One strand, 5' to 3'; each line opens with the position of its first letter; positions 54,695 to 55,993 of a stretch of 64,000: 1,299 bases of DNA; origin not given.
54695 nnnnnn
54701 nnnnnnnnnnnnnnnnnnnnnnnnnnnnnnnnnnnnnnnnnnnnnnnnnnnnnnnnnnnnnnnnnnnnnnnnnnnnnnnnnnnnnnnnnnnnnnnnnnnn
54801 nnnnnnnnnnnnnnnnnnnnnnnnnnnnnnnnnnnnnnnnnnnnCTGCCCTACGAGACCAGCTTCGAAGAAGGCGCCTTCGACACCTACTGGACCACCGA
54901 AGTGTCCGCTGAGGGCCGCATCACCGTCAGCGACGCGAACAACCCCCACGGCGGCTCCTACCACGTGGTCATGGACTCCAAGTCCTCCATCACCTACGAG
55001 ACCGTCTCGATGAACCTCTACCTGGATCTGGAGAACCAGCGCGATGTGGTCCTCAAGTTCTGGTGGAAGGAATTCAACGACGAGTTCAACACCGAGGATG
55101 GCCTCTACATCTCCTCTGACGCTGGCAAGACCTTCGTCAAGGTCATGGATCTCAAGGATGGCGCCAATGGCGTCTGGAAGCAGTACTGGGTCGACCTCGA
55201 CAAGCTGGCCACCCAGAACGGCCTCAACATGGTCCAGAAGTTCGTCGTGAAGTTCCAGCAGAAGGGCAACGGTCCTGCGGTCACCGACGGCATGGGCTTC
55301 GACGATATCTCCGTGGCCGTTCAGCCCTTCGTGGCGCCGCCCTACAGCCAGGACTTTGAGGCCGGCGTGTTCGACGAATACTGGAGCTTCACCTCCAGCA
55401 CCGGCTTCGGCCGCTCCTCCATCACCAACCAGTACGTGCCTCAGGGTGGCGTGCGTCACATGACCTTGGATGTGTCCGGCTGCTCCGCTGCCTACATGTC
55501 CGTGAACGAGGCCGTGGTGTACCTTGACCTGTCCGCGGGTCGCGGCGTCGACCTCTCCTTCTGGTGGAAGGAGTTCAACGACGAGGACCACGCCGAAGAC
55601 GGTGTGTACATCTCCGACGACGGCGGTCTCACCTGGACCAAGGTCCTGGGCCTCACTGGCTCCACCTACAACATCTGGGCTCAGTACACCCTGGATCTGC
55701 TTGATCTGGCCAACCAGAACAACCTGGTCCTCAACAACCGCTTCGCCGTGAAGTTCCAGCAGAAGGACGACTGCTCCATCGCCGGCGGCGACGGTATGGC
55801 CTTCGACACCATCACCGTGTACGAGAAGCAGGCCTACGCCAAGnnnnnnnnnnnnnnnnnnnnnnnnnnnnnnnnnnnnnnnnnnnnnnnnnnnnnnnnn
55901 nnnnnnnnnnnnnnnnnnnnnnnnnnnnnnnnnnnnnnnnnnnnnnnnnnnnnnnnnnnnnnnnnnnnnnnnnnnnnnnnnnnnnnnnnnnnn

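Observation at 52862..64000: At least 22 tandem ~165-aa Cys-poor modules of an unassigned family, each with an Asp-box-like motif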

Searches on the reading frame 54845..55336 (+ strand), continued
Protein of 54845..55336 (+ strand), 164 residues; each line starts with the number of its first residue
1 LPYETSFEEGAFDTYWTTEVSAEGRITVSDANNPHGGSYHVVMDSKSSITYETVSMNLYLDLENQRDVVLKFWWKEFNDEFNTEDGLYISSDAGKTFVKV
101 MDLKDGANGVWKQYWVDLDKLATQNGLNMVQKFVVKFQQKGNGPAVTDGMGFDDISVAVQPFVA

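Call 29: list_cluster_members(proteins=[P0001, P0002, P0003, P0005, P0006, P0013, P0035, P0040, P0088, P0019])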
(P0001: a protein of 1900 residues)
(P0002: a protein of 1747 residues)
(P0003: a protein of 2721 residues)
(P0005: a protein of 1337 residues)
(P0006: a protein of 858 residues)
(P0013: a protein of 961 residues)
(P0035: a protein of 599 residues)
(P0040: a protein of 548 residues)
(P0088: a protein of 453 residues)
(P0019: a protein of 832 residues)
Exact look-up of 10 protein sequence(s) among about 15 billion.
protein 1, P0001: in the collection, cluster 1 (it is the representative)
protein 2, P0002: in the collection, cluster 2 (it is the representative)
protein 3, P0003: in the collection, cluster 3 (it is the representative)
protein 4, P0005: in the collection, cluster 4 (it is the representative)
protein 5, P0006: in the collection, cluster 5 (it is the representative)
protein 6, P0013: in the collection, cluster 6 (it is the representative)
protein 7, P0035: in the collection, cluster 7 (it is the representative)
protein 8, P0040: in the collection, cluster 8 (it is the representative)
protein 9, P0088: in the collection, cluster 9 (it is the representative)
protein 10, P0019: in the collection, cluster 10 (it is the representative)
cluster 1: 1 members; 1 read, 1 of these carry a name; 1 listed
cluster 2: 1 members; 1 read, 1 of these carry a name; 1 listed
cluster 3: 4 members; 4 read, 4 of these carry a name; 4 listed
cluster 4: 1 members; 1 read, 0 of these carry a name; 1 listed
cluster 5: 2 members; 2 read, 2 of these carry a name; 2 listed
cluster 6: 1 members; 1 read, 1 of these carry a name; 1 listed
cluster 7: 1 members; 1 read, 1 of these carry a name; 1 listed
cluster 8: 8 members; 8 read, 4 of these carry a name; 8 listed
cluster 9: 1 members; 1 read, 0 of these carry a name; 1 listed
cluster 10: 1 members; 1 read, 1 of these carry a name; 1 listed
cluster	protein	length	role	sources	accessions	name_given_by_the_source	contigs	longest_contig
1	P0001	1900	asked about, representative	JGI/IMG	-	hypothetical protein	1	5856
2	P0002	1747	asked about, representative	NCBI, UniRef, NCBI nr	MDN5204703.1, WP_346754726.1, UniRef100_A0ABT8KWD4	T9SS type A sorting domain-containing protein [Fulvivirgaceae bacterium BMA10] | T9SS type A sorting domain-containing protein n=1 Tax=Splendidivirga corallicola ...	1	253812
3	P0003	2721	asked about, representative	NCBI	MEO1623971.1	MAG: IPT/TIG domain-containing protein, partial [Bacteroidota bacterium]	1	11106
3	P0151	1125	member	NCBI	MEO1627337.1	MAG: CARDB domain-containing protein, partial [Bacteroidota bacterium]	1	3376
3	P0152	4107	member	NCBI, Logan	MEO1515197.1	MAG: CARDB domain-containing protein [Bacteroidota bacterium]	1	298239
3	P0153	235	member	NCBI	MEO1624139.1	MAG: hypothetical protein AAFV25_03200, partial [Bacteroidota bacterium]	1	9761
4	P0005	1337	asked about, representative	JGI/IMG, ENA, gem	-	-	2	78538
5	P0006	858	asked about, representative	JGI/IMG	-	hypothetical protein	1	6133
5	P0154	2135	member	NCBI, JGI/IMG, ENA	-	hypothetical protein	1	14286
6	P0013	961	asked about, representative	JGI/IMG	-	hypothetical protein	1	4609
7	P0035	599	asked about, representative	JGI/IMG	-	hypothetical protein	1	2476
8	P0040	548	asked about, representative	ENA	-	-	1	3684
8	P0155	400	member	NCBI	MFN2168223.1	MAG: hypothetical protein ACK2U9_18420, partial [Anaerolineae bacterium]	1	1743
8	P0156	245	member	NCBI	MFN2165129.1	MAG: hypothetical protein ACK2U9_02575, partial [Anaerolineae bacterium]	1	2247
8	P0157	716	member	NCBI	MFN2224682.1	MAG: hypothetical protein ACK2UY_00210 [Anaerolineae bacterium]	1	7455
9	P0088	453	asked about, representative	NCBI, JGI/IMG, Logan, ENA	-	-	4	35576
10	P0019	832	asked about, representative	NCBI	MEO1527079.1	MAG: endonuclease/exonuclease/phosphatase family protein [Planctomycetota bacterium]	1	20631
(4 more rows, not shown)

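Call 35: find_encoding_contigs(protein=P0001, flank=10000, max_places=3)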
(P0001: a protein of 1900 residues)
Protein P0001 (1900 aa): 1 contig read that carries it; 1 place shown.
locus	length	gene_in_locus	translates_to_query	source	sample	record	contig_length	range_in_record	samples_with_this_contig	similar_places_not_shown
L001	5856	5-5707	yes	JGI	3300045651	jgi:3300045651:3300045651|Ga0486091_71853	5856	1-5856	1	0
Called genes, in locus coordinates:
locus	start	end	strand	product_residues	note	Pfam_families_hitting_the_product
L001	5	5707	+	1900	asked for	PF02012:BNR (faint)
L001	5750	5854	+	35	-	?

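Call 44: search_protein_families(library=pfam, alignment_id=A3, max_evalue=0.00001)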
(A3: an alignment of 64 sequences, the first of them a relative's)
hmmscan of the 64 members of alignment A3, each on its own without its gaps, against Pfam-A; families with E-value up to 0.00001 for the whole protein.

A. member 1, P0006 (858 aa): 0 families

B. families by the number of members that match (of 64 scanned): 21 families
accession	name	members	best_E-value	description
PF18962.6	Por_Secre_tail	32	1.6e-15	Secretion system C-terminal sorting domain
PF02012.26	BNR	8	1.7e-08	BNR/Asp-box repeat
PF13860.13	FlgD_ig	6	4.9e-11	FlgD Ig-like domain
PF21471.3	Reelin_subrepeat-B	3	1.4e-07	Reelin subrepeat B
PF18911.6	PKD_4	2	3.3e-92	PKD domain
PF00801.26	PKD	2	1.1e-48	PKD domain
PF01364.23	Peptidase_C25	2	6.3e-28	Peptidase family C25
PF15902.12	Sortilin-Vps10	2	2.7e-09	Sortilin, neurotensin receptor 3,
PF00082.27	Peptidase_S8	1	1.7e-25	Subtilase family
PF18998.6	Flg_new_2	1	2.3e-25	Divergent InlB B-repeat domain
PF22352.2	K319L-like_PKD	1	4.1e-23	K319L-like, PKD domain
PF00059.27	Lectin_C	1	6.5e-18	Lectin C-type domain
PF00041.27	fn3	1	2.3e-13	Fibronectin type III domain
PF03372.29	Exo_endo_phos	1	7e-11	Endonuclease/Exonuclease/phosphatase family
PF00629.30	MAM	1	7.4e-11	MAM domain, meprin/A5/mu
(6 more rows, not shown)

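Call 48: search_solved_structures(query=A4, max_evalue=10, show_alignments=0)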
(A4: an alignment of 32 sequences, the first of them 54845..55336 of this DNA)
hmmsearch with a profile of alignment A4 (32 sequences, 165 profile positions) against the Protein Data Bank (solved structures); distinct sequences matched with E-value up to 10: 36.
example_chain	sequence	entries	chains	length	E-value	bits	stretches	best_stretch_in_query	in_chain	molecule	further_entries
5fkr_A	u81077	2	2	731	6.4e-07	32.5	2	85-107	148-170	ENDO-1,4-BETA-GLUCANASE/XYLOGLUCANASE, PUTATIVE, GLY74A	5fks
5fkt_A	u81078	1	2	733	6.5e-07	32.4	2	85-107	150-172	ENDO-1,4-BETA-GLUCANASE/XYLOGLUCANASE, GLY74A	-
5fkq_A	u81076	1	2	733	6.5e-07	32.4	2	85-107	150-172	ENDO-1,4-BETA-GLUCANASE/XYLOGLUCANASE, PUTATIVE, GLY74A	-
2ebs_A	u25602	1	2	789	1.8e-05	27.7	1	83-113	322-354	Oligoxyloglucan reducing end-specific cellobiohydrolase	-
1sqj_A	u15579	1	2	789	1.8e-05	27.7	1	83-113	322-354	oligoxyloglucan reducing-end-specific cellobiohydrolase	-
7kn8_A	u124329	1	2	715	5.7e-05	26.1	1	84-102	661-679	Cellulase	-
4lgn_A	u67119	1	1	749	6.6e-05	25.9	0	87-119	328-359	Cellulose-binding, family II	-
6p2n_A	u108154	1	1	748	9.8e-05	25.3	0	84-115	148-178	Xyloglucanase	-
6p2m_A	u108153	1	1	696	0.00014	24.9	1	83-105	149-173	Type 3a cellulose-binding domain protein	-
6mgj_A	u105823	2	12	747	0.00062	22.7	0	86-120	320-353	Xyloglucanase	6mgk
6mgl_A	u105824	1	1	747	0.00062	22.7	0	86-120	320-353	Xyloglucanase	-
2cn2_A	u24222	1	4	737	0.0039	20.1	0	85-109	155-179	BETA-1,4-XYLOGLUCAN HYDROLASE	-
2cn3_A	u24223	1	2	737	0.0039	20.1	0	85-109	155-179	BETA-1,4-XYLOGLUCAN HYDROLASE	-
6p2o_A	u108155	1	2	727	0.006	19.5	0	85-105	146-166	Xyloglucanase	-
6p2l_A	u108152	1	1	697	0.0095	18.9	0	84-103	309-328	Glycosyl hydrolase BNR repeat-containing protein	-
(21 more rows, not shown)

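Call 62: search_protein_families(library=ncbifam, alignment_id=A4, max_evalue=1)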
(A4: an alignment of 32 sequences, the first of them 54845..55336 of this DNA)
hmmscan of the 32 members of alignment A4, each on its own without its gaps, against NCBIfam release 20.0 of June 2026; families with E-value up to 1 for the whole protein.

A. member 1, window:54845-55336:+ (164 aa): 2 families
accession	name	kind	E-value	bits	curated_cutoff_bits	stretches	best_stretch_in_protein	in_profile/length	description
NF045728.1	glycosyl_F510_1955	equivalog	0.063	12.5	175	1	82-102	155-175/246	F510_1955 family glycosylhydrolase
NF038128.1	choice_anch_J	domain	0.15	12.3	30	1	6-126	5-139/162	choice-of-anchor J domain-containing protein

B. families by the number of members that match (of 32 scanned): 6 families
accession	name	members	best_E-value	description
NF038128.1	choice_anch_J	3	0.00047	choice-of-anchor J domain-containing protein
NF033675.1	NTTRR-F1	2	0.017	NTTRR-F1 domain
NF009503.0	PRK12863.1-3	1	0.012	YciI-like protein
NF010677.0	PRK14075.1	1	0.046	NAD(+) kinase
NF033947.0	PEP-cistern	1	0.059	cistern family PEP-CTERM protein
NF045728.1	glycosyl_F510_1955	1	0.063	F510_1955 family glycosylhydrolase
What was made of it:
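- On Choice-of-anchor J (NF038128): Three of 32 modules match at E<=1, with a best E of 4.7e-4 (call 62).
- Closest known: Choice-of-anchor J domain. Same: A bacterial secreted jelly-roll-type domain of ~160 aa. A weak co-linear match covers 5-139 of 162 positions (call 62).
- Closest known: Choice-of-anchor J domain. Different: Only 3 of 32 modules match, with a best E of 4.7e-4 (call 62).
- choice_anch_J: best E=4.7e-4 (call 62).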

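Call 68: find_encoding_contigs(protein=P0154, flank=10000, max_places=3)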
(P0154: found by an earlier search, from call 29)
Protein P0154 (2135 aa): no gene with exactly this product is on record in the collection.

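Call 80: find_encoding_contigs(protein=P0006, flank=10000, max_places=3)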
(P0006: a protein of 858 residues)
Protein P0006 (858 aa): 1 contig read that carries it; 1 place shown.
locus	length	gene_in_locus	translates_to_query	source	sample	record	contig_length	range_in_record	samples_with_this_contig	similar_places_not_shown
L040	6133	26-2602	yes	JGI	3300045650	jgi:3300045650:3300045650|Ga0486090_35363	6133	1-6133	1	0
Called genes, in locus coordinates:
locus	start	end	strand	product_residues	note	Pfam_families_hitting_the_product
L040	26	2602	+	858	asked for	-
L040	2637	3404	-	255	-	PF03309:Pan_kinase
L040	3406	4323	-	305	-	PF03099:BPL_LplA_LipB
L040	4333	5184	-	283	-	PF02749:QRPTase_N, PF01729:QRPTase_C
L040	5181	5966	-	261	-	PF01113:DapB_N, PF05173:DapB_C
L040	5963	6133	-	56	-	?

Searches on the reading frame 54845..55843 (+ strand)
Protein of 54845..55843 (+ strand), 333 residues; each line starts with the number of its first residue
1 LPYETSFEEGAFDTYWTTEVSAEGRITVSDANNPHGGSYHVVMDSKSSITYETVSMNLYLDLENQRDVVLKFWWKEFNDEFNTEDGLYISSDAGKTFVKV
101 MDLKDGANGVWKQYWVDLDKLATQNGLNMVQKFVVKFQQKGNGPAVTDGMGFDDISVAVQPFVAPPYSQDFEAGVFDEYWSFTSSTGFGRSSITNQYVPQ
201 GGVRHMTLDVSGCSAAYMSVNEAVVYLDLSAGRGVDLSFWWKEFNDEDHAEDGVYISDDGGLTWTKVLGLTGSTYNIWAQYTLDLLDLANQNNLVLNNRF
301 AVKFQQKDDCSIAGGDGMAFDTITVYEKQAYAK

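Call 63: predict_structure(alignment_id=A6)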
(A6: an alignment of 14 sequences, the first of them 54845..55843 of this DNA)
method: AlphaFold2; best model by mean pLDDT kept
length: 333 residues; sequences in the alignment: 14
mean_pLDDT: 89.4   pTM: 0.83
mean pLDDT of the five models: 89.4, 88.8, 88.5, 88.3, 85.9
residues with pLDDT >= 90: 205; 70-90: 112; 50-70: 15; < 50: 1
segments of 3 or more residues with pLDDT < 50: none
pLDDT, mean of each block of 10 residues (from residue 1): 94 96 93 88 89 95 93 83 91 95 74 86 92 96 86 94 94 89 82 86 91 86 94 87 85 95 94 76 94 95 94 90 87 52
secondary structure, 60 per line:
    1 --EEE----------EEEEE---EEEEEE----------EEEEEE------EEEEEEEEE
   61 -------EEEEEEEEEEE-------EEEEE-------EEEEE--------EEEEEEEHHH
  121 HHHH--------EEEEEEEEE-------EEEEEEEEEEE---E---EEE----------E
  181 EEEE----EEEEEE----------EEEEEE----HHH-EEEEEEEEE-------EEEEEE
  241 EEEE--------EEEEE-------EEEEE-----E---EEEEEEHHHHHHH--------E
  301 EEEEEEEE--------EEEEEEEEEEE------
elements in order: E3-5 E16-20 E24-29 E40-45 E52-60 E68-78 E86-90 E98-102 E111-117 H118-124 E133-141 E149-159 E167-169 E180-184 E189-194 E205-210 E219-227 E235-244 E253-257 E265-269 E279-284 H285-291 E300-308 E317-327
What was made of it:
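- Two modules give pLDDT 89.4 and pTM 0.83, with linker pLDDT ~94 (call 63).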

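Call 66: fold_search(model_id=the predicted structure, library=pdb)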
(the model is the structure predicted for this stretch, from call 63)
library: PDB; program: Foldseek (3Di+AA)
matches with E <= 10: 1439; with E <= 0.001: 162
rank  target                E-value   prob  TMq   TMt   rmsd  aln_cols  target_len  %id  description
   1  5b4x_A                1.7e-12  1.00  0.42  0.25   8.9       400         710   13  Crystal structure of the ApoER2 ectodomain in complex with the Reelin R56 fragment (released 2017-04-26)
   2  4xup_F                2.8e-12  1.00  0.33  0.34  24.6       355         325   11  Structure of the N-terminal CBM22-1-CBM22-2 tandem domain from Paenibacillus barcinonensis Xyn10C (released 2015-06-03)
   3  4xup_B                4.1e-12  1.00  0.32  0.33  22.5       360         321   11  Structure of the N-terminal CBM22-1-CBM22-2 tandem domain from Paenibacillus barcinonensis Xyn10C (released 2015-06-03)
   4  4xup_A                4.6e-12  1.00  0.32  0.32  18.4       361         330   12  Structure of the N-terminal CBM22-1-CBM22-2 tandem domain from Paenibacillus barcinonensis Xyn10C (released 2015-06-03)
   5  4xup_D                6.1e-12  1.00  0.32  0.33  16.2       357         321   12  Structure of the N-terminal CBM22-1-CBM22-2 tandem domain from Paenibacillus barcinonensis Xyn10C (released 2015-06-03)
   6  5b4x_C                6.4e-12  1.00  0.45  0.26   8.7       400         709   12  Crystal structure of the ApoER2 ectodomain in complex with the Reelin R56 fragment (released 2017-04-26)
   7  2e26_A                1.9e-11  1.00  0.44  0.25   8.7       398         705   13  Crystal structure of two repeat fragment of reelin (released 2007-05-22)
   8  7lyu_B                3.7e-11  1.00  0.40  0.37   9.6       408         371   13  Reelin repeat 8 (released 2022-06-15)
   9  3a7q_A                6.5e-11  1.00  0.44  0.26   8.2       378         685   13  Structural basis for specific recognition of reelin by its receptors (released 2010-03-23)
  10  6a48                  1.4e-09  1.00  0.37  0.21  16.2       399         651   10  Crystal structure of reelin N-terminal region (released 2019-06-19)
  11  8a1a_A                3.4e-09  1.00  0.30  0.10  14.5       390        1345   12  Structure of a leucinostatin derivative determined by host lattice display : L1F11V1 construct (released 2022-12-07)
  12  6qfo                  6.7e-09  1.00  0.29  0.10  14.5       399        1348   12  EngBF DARPin Fusion 9b 3G124 (released 2019-11-06)
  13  6qev_B                8.8e-09  1.00  0.28  0.09  14.4       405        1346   13  EngBF DARPin Fusion 4b B6 (released 2019-11-06)
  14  8h3u_A                1.6e-08  1.00  0.45  0.29   7.2       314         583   12  Inhibitor-bound EP, polyA model (released 2022-11-23)
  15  6sh9_B                1.7e-08  1.00  0.32  0.10  14.5       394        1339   12  EngBF DARPin Fusion 4b D12 (released 2019-11-06)
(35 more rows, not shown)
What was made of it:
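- Closest known: Reelin sub-repeats. Same: Reelin structures are the best matches for the two-module model (E=1.7e-12; call 66).
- Closest known: Beta-sandwich carbohydrate-binding modules. Same: They also occur in tandem, as in CBM22-1-CBM22-2 (call 66).
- The best matches are reelin two-sub-repeat structures at E=1.7e-12 (call 66). Tandem CBM22 is among the top matches for the two-module model (call 66).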
